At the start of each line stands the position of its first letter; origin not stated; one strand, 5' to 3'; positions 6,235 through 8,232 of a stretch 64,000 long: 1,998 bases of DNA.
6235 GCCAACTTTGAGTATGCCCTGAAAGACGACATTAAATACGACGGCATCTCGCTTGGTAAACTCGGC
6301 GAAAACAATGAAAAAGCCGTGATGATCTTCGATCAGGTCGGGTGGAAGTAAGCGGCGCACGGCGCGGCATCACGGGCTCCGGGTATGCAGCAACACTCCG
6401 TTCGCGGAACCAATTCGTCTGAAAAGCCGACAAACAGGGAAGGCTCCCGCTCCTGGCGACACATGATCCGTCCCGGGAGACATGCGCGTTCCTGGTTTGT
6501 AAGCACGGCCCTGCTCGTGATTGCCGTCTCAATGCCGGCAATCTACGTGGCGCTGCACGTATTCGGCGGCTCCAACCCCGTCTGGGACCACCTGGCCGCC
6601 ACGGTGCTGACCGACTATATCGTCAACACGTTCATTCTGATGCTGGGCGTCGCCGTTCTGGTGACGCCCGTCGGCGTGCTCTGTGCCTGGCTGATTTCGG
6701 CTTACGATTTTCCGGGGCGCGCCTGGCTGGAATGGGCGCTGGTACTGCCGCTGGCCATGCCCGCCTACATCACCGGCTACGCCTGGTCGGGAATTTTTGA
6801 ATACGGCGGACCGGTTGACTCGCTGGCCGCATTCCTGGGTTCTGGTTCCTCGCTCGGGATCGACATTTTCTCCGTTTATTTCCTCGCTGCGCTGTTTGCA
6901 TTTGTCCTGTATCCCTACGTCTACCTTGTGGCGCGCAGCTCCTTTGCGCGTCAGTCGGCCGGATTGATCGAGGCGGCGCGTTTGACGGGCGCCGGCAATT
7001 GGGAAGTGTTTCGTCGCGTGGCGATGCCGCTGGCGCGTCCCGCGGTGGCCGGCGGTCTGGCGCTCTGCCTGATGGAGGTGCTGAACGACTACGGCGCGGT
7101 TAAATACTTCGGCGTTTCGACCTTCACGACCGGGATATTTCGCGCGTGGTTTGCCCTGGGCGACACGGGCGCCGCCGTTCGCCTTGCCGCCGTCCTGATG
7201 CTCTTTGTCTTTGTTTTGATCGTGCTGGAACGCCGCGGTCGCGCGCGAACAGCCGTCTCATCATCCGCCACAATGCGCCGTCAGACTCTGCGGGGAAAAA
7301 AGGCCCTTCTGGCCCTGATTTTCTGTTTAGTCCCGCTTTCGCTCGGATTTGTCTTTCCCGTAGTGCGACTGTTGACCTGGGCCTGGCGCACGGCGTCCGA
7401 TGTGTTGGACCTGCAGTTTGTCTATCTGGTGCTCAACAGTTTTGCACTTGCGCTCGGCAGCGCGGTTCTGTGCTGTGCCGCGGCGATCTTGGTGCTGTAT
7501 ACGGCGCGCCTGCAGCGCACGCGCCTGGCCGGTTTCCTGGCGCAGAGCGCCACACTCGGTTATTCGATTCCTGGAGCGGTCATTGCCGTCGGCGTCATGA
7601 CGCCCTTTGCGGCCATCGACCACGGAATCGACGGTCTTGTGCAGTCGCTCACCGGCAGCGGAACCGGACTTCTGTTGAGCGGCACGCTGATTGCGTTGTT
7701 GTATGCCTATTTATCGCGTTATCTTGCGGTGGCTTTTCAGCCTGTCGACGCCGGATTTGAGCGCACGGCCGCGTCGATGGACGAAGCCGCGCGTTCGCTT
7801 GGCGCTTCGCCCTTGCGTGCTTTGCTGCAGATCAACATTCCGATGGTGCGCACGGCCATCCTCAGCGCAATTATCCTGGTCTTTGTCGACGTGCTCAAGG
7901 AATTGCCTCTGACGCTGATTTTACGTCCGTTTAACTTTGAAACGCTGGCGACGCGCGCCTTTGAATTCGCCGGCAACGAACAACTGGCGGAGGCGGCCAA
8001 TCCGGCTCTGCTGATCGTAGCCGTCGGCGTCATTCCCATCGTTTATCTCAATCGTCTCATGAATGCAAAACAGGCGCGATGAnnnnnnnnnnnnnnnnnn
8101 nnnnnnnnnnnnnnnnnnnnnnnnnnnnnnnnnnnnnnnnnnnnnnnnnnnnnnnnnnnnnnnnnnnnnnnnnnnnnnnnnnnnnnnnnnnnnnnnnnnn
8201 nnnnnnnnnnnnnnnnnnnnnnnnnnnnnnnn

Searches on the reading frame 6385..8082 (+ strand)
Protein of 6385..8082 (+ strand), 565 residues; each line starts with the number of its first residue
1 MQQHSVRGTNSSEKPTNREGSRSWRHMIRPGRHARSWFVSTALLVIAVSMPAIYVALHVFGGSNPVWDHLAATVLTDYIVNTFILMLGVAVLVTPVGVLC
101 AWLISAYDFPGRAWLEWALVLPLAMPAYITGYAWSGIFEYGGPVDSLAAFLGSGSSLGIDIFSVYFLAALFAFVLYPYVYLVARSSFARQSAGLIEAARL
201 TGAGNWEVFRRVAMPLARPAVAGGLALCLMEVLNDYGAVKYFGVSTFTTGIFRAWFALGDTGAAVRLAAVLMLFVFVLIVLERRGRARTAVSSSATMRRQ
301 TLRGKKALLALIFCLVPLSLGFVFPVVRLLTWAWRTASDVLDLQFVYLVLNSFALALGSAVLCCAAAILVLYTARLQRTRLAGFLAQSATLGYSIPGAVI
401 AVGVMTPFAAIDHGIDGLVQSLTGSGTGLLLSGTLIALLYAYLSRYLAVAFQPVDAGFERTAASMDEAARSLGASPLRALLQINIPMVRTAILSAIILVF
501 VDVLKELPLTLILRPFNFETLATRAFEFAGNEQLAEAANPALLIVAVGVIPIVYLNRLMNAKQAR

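Call 35: search_protein_families(library=pfam, proteins=[window:6385-8082:+], max_evalue=0.0001)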
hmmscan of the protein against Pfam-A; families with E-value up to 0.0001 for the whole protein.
window:6385-8082:+ (565 aa): 1 family
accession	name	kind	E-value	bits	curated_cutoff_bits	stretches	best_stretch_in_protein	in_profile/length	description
PF00528.27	BPD_transp_1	-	2.5e-15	57.1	26.4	2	95-280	3-173/184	Binding-protein-dependent transport system inner membrane component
